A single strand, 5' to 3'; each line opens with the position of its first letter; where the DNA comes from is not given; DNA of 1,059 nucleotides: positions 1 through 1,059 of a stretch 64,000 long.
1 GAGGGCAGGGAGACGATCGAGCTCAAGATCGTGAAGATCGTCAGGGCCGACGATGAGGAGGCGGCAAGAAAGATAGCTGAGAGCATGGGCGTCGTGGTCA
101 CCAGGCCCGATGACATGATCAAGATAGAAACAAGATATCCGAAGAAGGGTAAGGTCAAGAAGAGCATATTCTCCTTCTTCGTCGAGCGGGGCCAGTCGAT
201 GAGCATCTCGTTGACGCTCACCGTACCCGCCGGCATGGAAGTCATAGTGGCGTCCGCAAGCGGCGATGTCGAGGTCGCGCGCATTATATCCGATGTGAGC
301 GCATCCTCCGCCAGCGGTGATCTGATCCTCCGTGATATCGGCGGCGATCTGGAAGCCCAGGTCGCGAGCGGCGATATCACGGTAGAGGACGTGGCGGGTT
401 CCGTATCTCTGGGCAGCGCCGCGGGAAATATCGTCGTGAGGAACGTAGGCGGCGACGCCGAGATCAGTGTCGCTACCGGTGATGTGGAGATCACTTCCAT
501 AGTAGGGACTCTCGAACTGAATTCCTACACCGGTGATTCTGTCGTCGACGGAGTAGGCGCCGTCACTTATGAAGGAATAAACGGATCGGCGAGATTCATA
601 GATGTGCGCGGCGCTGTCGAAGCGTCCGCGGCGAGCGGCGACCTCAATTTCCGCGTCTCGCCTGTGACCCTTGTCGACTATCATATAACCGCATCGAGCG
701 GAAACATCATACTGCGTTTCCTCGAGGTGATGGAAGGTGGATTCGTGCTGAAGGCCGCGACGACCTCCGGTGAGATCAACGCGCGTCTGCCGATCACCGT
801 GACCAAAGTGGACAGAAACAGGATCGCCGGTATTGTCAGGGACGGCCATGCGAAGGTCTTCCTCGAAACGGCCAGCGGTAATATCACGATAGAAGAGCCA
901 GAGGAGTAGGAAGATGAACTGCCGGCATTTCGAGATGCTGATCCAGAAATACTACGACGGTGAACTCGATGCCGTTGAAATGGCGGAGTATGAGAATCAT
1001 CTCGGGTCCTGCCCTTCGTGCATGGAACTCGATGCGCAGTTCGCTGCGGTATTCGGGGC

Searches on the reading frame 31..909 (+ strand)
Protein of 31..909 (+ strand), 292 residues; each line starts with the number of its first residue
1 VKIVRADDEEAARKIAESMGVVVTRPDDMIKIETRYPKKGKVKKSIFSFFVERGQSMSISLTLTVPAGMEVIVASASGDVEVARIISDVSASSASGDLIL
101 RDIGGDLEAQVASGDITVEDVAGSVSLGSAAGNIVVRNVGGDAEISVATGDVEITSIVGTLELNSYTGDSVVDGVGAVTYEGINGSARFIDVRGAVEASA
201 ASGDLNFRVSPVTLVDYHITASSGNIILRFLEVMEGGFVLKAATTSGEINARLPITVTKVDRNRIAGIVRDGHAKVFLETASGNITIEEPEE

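Call 71: search_protein_families(library=pfam, alignment_id=A8, max_evalue=0.00001)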
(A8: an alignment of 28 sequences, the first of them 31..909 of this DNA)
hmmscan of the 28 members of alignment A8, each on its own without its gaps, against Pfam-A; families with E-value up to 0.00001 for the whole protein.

A. member 1, window:31-909:+ (292 aa): 1 family
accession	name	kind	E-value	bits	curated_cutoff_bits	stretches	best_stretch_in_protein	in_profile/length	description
PF13349.12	DUF4097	-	3e-19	69.8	22.9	1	44-288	52-247/247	Toastrack DUF4097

B. families by the number of members that match (of 28 scanned): 59 families (the first 25 are shown)
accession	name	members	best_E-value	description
PF00158.32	Sigma54_activat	2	9.2e-71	Sigma-54 interaction domain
PF25601.1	AAA_lid_14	2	4.7e-25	AAA+ ATPase lid domain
PF14532.12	Sigma54_activ_2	2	5.1e-21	Sigma-54 interaction domain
PF00571.33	CBS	2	1.9e-19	CBS domain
PF02954.25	HTH_8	2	8.9e-11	Bacterial regulatory protein, Fis family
PF07728.20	AAA_5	2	2.8e-08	AAA domain (dynein-related subfamily)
PF18962.6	Por_Secre_tail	2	3.9e-06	Secretion system C-terminal sorting domain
PF00152.25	tRNA-synt_2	1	4.8e-112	tRNA synthetases class II (D, K and N)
PF02562.22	PhoH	1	4.4e-89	PhoH-like protein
PF13393.11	tRNA-synt_His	1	2.9e-48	Histidyl-tRNA synthetase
PF01520.23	Amidase_3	1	3.9e-43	N-acetylmuramoyl-L-alanine amidase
PF01769.21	MgtE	1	1.1e-35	Divalent cation transporter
PF00072.30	Response_reg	1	2.5e-33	Response regulator receiver domain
PF01551.29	Peptidase_M23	1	1.9e-31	Peptidase family M23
PF07697.16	7TMR-HDED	1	3.6e-29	7TM-HD extracellular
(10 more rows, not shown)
